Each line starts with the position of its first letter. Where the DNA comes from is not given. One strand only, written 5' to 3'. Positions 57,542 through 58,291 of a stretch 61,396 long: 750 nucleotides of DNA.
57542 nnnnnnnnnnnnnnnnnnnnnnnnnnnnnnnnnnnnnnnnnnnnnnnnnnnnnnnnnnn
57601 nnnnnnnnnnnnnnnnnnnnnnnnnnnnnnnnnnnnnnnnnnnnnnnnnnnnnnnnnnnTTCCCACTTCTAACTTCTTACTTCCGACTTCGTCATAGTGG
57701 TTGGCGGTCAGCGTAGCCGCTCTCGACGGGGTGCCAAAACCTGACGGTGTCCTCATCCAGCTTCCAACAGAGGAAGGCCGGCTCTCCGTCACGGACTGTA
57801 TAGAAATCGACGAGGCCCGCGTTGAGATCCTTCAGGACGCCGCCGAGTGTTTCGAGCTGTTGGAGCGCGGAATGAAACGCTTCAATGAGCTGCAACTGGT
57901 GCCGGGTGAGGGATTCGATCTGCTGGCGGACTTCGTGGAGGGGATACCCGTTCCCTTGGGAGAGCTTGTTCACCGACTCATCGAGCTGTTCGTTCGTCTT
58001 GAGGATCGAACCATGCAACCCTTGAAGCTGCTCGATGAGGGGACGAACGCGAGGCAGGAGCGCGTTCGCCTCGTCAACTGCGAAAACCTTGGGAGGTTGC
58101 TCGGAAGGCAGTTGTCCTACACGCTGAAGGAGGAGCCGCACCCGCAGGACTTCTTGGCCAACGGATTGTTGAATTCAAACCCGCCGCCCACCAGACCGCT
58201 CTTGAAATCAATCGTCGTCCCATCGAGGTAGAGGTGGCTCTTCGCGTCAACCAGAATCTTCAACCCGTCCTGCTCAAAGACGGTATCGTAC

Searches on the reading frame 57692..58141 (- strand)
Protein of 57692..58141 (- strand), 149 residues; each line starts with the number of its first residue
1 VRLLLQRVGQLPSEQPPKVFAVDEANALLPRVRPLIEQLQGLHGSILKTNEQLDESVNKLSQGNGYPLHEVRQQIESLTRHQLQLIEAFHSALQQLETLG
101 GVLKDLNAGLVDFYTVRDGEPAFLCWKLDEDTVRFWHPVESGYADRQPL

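Call 79: search_protein_families(library=pfam, proteins=[window:57692-58141:-], max_evalue=0.00001)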
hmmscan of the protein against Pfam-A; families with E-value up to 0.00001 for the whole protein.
window:57692-58141:- (149 aa): 1 family
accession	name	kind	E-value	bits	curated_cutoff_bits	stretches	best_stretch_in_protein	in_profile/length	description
PF09969.14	DUF2203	-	5.1e-32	111.6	24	1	18-149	1-122/122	Uncharacterized conserved protein (DUF2203)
